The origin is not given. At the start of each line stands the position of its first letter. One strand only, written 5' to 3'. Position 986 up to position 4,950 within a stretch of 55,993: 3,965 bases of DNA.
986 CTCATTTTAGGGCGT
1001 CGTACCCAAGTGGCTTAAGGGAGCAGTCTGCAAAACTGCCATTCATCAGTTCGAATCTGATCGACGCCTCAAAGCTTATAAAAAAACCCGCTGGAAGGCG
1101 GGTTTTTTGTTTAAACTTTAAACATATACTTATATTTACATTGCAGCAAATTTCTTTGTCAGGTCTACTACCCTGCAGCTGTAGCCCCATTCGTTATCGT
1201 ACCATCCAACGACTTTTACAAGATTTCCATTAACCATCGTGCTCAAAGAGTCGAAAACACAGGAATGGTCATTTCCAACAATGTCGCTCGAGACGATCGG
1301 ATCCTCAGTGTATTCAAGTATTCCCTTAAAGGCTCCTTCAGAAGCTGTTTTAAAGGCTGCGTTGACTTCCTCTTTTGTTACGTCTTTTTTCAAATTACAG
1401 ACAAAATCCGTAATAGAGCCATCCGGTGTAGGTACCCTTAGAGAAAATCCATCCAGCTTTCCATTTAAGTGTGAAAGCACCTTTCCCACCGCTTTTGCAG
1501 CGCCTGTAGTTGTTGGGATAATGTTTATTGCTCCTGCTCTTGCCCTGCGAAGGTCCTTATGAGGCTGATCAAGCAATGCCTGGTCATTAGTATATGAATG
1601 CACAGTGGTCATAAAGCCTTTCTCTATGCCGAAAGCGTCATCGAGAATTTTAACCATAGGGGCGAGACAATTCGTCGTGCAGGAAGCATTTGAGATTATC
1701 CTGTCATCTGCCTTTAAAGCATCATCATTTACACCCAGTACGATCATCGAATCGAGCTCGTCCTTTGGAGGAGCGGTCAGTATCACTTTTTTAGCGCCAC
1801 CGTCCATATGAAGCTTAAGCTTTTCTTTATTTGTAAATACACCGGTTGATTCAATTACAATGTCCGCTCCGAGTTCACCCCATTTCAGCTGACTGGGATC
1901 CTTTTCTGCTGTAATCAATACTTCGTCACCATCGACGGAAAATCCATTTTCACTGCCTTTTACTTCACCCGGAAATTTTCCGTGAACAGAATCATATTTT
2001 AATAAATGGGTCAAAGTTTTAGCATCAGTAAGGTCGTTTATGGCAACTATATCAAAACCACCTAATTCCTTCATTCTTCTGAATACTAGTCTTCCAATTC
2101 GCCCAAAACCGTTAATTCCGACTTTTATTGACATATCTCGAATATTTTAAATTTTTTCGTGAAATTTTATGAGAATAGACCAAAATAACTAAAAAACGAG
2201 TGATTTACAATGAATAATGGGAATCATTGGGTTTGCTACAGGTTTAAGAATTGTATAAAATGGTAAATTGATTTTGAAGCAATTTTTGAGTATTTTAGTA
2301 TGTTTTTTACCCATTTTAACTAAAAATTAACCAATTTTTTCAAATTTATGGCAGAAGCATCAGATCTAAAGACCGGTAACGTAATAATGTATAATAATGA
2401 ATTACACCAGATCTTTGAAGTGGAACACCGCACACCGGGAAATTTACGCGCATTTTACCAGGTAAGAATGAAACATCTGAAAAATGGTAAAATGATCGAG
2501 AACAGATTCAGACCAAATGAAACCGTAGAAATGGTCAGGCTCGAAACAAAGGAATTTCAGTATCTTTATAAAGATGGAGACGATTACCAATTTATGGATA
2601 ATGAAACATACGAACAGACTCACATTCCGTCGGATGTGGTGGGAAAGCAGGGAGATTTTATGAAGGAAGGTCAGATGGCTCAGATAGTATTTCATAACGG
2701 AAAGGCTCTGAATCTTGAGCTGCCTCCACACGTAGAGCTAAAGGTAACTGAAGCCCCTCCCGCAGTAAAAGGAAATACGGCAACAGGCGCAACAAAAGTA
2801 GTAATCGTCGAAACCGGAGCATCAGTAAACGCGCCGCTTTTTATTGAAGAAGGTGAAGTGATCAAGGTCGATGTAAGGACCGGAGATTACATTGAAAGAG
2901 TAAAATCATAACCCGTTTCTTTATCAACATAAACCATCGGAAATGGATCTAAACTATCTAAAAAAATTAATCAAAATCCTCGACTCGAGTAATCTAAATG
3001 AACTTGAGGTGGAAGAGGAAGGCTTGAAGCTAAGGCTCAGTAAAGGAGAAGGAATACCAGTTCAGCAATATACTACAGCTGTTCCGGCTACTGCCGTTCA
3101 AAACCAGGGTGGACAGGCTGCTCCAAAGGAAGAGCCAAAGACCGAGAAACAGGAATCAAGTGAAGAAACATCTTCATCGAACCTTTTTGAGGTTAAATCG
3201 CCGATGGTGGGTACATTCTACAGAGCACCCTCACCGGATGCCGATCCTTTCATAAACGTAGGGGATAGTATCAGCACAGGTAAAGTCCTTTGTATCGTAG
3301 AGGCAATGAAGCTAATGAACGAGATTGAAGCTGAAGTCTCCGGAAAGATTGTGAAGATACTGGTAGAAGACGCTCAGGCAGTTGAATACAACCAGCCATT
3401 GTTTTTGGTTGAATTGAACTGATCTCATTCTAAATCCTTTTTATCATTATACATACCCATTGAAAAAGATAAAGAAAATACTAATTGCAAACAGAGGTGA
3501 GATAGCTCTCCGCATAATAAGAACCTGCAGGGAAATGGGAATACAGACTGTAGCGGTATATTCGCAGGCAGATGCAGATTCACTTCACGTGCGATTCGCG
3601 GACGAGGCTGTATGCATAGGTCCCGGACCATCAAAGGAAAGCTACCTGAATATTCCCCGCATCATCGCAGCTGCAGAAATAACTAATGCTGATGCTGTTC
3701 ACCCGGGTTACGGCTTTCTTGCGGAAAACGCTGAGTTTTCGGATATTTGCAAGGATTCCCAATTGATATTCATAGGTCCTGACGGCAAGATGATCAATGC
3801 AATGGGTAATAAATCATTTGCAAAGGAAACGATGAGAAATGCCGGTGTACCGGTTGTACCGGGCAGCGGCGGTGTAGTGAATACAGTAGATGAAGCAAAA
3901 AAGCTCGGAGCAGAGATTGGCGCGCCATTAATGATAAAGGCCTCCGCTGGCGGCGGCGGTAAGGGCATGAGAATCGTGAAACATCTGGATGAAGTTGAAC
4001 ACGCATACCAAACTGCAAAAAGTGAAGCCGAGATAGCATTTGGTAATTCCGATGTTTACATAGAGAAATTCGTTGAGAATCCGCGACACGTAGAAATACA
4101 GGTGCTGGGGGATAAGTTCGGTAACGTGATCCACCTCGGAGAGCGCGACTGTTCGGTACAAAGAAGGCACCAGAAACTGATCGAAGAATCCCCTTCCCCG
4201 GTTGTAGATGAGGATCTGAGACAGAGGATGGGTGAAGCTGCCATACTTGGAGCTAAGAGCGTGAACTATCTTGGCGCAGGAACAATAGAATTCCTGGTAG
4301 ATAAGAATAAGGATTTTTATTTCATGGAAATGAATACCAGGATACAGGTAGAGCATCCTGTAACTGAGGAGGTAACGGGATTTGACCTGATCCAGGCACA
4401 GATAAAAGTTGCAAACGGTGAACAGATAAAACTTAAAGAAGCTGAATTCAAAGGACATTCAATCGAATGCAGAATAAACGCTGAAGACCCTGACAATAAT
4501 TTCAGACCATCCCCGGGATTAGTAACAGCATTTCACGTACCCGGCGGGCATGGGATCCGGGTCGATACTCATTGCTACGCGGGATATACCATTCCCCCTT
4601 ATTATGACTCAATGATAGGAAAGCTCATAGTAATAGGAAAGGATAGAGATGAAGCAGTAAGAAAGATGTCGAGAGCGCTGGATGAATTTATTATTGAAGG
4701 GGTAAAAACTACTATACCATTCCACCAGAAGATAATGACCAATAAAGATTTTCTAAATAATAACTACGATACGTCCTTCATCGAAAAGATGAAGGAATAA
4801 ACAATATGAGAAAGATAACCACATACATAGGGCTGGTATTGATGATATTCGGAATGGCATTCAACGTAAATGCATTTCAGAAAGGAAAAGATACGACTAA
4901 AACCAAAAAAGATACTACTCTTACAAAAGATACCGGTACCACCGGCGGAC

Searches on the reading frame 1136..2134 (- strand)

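Call 50: search_protein_families(library=ncbifam, proteins=[window:1136-2134:-], max_evalue=0.00001)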
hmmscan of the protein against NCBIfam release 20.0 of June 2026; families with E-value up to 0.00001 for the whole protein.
window:1136-2134:- (332 aa): 10 families
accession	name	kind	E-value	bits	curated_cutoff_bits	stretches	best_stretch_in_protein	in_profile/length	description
NF005830.0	PRK07729.1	equivalog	1e-143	478.4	546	1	1-330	1-331/343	glyceraldehyde-3-phosphate dehydrogenase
TIGR01534.1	GAPDH-I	equivalog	8.8e-137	455.7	367.2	1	4-324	1-330/330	type I glyceraldehyde-3-phosphate dehydrogenase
NF005641.0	PRK07403.1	equivalog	7.5e-119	396.8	616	1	3-328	2-331/337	type I glyceraldehyde-3-phosphate dehydrogenase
NF033735.1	G3PDH_Arsen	exception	1.6e-115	386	450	1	5-325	1-322/323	ArsJ-associated glyceraldehyde-3-phosphate dehydrogenase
NF011954.0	PRK15425.1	equivalog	1.3e-110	369.5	662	1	1-327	1-327/331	glyceraldehyde-3-phosphate dehydrogenase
NF006512.0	PRK08955.1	equivalog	9.3e-109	363.8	563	1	1-330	1-331/334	glyceraldehyde-3-phosphate dehydrogenase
NF010058.0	PRK13535.1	equivalog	1.2e-102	343.6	539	1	1-330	1-334/339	erythrose-4-phosphate dehydrogenase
TIGR01532.1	E4PD_g-proteo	equivalog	2.2e-100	336.1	530.55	1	4-324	1-325/325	erythrose-4-phosphate dehydrogenase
NF006139.0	PRK08289.1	equivalog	2.9e-93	313.1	431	1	6-330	132-470/480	glyceraldehyde-3-phosphate dehydrogenase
NF003251.0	PRK04207.1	equivalog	1.2e-06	27.8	185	1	2-264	2-245/343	type II glyceraldehyde-3-phosphate dehydrogenase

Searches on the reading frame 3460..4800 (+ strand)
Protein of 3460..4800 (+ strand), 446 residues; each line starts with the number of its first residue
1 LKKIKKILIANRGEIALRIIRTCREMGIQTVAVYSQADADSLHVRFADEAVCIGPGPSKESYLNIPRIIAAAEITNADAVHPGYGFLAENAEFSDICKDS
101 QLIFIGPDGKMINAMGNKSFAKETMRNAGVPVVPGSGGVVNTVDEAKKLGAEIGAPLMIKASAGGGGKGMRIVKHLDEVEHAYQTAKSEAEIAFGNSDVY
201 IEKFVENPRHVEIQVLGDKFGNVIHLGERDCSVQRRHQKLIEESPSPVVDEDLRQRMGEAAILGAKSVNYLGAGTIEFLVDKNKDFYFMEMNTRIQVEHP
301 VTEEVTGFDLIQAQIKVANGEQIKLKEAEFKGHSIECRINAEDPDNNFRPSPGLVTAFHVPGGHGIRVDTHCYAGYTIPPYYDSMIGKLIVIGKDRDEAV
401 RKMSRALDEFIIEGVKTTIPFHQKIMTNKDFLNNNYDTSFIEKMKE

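Call 50: search_protein_families(library=ncbifam, proteins=[window:3460-4800:+], max_evalue=0.00001)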
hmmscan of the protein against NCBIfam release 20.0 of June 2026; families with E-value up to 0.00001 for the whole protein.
window:3460-4800:+ (446 aa): 32 families (the best 25 are shown)
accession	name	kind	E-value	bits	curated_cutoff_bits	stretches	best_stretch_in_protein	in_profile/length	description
TIGR00514.1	accC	equivalog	5.9e-224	743.9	626.5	1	4-445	2-445/449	acetyl-CoA carboxylase biotin carboxylase subunit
NF006367.0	PRK08591.1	subfamily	8.6e-221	733.4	597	1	4-444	2-444/451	acetyl-CoA carboxylase biotin carboxylase subunit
NF004085.0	PRK05586.1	equivalog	2.4e-211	702.4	723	1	4-444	2-444/448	acetyl-CoA carboxylase biotin carboxylase subunit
NF006406.0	PRK08654.1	equivalog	4.9e-202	671.9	739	1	4-444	2-443/499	acetyl-CoA carboxylase biotin carboxylase subunit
NF006286.0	PRK08462.1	equivalog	1.1e-200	667.2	740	1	1-443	1-443/445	acetyl-CoA carboxylase biotin carboxylase subunit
NF009554.0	PRK12999.1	equivalog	4.2e-188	627.6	965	1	2-445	3-456/1147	pyruvate carboxylase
NF009471.0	PRK12833.1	equivalog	2.5e-180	600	686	1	2-443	3-446/467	acetyl-CoA carboxylase biotin carboxylase subunit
NF005525.0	PRK07178.1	equivalog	4.4e-178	592.7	768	1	4-445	2-443/471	acetyl-CoA carboxylase biotin carboxylase subunit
NF006287.0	PRK08463.1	equivalog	1.3e-173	578.3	775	1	4-443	2-443/479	acetyl-CoA carboxylase subunit A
TIGR01235.1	pyruv_carbox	equivalog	9.8e-173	576.4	1114.45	1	6-444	1-451/1143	pyruvate carboxylase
TIGR02712.1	urea_carbox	equivalog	2.1e-163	545.8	1303.85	1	5-445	2-443/1201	urea carboxylase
TIGR01369.1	CPSaseII_lrg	equivalog_domain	8.7e-16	56.7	1027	1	98-327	650-873/1052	carbamoyl-phosphate synthase (glutamine-hydrolyzing) large subunit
NF003671.0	PRK05294.1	equivalog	6.9e-13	47.1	599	1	91-323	102-332/1058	carbamoyl-phosphate synthase large subunit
NF002378.0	PRK01372.1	subfamily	1.5e-12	46.9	243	1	117-293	100-269/305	D-alanine--D-alanine ligase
NF004679.0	PRK06019.1-5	equivalog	1.5e-11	43.7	326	1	104-294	86-267/376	5-(carboxyamino)imidazole ribonucleotide synthase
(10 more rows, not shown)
